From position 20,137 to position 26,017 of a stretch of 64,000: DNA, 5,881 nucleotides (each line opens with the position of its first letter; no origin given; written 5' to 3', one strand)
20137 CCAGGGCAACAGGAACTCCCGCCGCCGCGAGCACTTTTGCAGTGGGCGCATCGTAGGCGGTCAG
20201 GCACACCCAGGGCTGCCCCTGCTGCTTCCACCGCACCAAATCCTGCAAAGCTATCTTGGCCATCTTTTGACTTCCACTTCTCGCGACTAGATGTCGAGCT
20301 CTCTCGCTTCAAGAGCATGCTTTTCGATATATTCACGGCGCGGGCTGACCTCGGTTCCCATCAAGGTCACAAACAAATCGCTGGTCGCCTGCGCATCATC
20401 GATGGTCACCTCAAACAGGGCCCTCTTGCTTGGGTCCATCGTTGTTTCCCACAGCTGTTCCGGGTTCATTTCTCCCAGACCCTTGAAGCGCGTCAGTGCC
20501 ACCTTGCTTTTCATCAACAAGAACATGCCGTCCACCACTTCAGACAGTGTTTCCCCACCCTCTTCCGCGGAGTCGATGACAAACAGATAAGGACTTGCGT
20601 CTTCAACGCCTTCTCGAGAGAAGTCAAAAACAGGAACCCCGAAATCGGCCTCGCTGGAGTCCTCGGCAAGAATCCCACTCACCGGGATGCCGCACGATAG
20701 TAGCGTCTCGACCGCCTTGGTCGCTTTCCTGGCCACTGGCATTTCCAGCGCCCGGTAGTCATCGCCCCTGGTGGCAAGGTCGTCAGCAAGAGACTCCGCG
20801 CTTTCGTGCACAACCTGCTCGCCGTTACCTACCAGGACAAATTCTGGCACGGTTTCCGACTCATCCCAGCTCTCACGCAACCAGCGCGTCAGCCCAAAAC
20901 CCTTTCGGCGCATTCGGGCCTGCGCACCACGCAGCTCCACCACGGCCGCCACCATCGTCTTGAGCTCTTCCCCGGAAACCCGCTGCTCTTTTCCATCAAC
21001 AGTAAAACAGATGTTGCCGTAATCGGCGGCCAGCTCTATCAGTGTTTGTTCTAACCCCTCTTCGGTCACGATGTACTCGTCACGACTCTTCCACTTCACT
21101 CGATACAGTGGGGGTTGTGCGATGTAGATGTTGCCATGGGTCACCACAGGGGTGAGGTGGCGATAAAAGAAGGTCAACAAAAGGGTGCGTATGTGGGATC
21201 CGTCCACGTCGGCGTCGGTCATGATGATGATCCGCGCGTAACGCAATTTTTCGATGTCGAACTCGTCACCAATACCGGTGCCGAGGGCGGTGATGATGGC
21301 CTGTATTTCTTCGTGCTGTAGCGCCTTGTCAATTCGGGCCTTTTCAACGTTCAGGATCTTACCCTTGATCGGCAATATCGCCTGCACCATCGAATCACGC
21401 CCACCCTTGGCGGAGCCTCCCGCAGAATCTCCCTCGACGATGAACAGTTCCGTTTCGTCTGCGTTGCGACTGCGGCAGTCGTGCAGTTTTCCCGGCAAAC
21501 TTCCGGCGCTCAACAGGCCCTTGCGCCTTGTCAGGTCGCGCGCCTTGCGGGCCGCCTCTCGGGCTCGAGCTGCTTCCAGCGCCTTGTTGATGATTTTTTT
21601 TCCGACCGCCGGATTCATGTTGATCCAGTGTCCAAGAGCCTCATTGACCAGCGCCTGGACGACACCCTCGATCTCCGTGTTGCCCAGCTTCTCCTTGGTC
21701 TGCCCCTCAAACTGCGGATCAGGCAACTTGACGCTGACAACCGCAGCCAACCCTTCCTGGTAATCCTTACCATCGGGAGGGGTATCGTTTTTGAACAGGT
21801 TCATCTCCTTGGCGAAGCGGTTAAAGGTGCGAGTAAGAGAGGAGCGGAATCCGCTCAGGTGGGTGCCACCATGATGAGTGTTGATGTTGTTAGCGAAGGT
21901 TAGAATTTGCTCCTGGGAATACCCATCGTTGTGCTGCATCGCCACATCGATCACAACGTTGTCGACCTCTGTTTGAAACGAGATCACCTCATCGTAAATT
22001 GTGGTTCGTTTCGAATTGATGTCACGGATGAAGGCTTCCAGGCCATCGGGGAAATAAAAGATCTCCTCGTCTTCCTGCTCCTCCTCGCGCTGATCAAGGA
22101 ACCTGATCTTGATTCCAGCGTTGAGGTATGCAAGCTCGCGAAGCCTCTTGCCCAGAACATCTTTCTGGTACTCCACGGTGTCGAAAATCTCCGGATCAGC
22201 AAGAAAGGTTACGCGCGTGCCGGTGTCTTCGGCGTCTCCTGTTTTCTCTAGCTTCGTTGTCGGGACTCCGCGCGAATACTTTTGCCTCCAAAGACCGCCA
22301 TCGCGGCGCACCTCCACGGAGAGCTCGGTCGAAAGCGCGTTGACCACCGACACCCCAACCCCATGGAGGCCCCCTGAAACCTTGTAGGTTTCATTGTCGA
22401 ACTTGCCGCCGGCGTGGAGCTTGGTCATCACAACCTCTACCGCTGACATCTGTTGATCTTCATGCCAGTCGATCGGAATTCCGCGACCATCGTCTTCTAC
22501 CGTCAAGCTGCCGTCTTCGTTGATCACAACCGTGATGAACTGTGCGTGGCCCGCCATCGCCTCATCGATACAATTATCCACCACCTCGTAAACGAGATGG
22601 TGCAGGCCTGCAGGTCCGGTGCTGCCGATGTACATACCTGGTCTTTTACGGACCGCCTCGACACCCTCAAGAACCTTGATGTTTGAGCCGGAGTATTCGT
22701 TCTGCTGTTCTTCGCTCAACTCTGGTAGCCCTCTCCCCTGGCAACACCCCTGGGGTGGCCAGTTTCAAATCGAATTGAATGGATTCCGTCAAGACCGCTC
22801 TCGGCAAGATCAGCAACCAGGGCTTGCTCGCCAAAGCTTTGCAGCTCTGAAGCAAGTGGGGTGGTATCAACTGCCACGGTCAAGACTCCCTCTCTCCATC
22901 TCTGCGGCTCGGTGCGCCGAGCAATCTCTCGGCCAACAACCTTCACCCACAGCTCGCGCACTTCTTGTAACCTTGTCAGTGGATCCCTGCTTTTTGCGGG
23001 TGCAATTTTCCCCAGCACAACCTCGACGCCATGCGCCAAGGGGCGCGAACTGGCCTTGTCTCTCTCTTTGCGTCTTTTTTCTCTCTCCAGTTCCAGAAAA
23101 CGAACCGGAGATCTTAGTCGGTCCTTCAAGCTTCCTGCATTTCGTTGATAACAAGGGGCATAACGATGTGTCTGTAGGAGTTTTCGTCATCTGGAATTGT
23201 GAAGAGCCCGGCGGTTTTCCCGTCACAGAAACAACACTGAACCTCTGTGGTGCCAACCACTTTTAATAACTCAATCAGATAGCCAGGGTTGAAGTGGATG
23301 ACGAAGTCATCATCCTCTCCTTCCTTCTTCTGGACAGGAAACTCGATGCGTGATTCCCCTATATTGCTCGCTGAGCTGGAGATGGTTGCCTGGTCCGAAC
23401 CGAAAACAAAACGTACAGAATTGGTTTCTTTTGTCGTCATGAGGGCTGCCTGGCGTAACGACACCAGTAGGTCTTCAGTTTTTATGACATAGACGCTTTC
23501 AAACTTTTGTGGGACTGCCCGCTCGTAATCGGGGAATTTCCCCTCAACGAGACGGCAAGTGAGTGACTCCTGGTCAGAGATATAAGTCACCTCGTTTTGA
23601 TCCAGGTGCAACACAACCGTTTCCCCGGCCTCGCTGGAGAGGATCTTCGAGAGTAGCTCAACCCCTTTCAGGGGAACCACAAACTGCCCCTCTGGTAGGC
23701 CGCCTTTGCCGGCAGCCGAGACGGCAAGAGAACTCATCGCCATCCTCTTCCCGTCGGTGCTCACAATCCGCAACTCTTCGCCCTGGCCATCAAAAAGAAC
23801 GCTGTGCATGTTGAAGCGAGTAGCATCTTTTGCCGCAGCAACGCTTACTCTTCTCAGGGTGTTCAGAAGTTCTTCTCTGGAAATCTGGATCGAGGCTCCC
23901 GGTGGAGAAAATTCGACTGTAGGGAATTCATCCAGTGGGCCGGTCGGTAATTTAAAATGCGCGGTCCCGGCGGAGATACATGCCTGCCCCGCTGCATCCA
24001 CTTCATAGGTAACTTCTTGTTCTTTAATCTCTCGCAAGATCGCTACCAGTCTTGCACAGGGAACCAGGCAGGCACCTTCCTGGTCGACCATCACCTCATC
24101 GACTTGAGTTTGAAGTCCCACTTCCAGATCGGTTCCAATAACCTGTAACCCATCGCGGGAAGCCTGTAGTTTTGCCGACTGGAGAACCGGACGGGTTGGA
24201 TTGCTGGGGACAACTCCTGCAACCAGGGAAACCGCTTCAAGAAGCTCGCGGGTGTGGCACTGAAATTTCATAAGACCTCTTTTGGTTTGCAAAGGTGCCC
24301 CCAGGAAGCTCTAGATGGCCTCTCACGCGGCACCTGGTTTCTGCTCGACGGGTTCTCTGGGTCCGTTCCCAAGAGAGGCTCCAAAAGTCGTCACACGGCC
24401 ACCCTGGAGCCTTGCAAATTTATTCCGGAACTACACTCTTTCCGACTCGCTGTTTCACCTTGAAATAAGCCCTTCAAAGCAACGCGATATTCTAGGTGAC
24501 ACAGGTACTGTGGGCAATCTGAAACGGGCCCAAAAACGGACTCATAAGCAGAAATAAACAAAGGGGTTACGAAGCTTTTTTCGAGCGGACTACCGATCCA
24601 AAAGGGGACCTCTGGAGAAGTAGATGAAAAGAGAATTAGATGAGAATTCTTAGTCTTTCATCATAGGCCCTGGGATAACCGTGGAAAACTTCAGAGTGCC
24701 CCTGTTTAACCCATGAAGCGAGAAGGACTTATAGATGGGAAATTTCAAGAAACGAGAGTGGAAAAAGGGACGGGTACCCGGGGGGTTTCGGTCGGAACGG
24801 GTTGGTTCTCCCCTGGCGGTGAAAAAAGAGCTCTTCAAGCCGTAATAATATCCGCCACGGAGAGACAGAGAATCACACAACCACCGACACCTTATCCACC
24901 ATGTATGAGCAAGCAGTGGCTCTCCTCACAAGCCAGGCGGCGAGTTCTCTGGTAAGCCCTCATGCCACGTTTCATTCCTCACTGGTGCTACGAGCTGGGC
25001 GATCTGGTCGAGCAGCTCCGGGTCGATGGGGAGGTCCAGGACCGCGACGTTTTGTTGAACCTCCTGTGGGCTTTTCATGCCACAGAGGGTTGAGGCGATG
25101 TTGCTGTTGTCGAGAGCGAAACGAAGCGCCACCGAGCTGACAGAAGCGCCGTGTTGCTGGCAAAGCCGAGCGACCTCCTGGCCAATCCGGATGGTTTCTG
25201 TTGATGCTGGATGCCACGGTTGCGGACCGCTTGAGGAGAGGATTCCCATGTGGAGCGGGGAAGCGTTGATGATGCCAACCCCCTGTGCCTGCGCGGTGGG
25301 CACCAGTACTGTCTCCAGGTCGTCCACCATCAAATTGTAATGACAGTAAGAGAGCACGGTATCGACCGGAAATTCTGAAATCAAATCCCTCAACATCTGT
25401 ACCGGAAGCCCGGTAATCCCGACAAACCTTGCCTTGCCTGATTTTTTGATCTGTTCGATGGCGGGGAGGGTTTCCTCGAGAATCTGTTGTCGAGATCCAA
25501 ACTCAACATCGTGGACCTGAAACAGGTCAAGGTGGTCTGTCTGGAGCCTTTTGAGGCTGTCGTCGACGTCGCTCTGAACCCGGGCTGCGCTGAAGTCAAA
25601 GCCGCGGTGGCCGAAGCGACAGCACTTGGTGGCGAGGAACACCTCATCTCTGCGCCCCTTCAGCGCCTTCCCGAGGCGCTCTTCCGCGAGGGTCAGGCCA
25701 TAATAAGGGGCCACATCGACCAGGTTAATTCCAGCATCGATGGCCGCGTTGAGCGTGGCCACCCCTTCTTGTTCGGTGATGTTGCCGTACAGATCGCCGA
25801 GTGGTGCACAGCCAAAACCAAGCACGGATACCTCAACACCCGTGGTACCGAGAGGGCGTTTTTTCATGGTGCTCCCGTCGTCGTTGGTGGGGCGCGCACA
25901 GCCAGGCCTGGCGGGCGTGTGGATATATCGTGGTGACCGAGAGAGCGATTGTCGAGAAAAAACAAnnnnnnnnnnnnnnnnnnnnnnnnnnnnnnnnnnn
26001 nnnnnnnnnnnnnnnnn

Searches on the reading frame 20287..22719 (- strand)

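Call 24: search_protein_families(library=pfam, proteins=[window:20287-22719:-], max_evalue=0.001)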
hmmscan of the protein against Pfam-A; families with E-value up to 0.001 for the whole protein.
window:20287-22719:- (810 aa): 4 families
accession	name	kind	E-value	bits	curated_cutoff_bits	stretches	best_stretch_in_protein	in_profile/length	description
PF00204.31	DNA_gyraseB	-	9.5e-58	194.9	27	1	226-395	1-172/173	DNA gyrase B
PF00986.26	DNA_gyraseB_C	-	2.9e-28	98.2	29.8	1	738-799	2-63/63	DNA gyrase B subunit, carboxyl terminus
PF01751.28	Toprim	-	1.4e-18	67.3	23.1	1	424-535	1-95/96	Toprim domain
PF02518.31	HATPase_c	-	2.1e-15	57.5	26.4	1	36-174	3-107/111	Histidine kinase-, DNA gyrase B-, and HSP90-like ATPase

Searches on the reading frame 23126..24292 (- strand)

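Call 24: search_protein_families(library=pfam, proteins=[window:23126-24292:-], max_evalue=0.001)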
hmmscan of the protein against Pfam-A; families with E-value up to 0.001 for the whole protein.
window:23126-24292:- (388 aa): 3 families
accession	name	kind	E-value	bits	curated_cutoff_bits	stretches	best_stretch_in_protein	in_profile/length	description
PF00712.24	DNA_pol3_beta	-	3.7e-28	98.5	24.4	1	8-126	1-119/120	DNA polymerase III beta subunit, N-terminal domain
PF02767.21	DNA_pol3_beta_2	-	4.8e-21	75.6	27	1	136-255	1-116/116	DNA polymerase III beta subunit, central domain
PF02768.20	DNA_pol3_beta_3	-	6.1e-16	58.8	27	1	258-379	2-119/121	DNA polymerase III beta subunit, C-terminal domain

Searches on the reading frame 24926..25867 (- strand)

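Call 24: search_protein_families(library=pfam, proteins=[window:24926-25867:-], max_evalue=0.001)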
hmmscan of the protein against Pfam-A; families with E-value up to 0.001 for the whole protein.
window:24926-25867:- (313 aa): 1 family
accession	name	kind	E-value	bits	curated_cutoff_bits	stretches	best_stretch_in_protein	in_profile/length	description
PF00248.27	Aldo_ket_red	-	2.7e-59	201.1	24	1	16-293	2-290/291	Aldo/keto reductase family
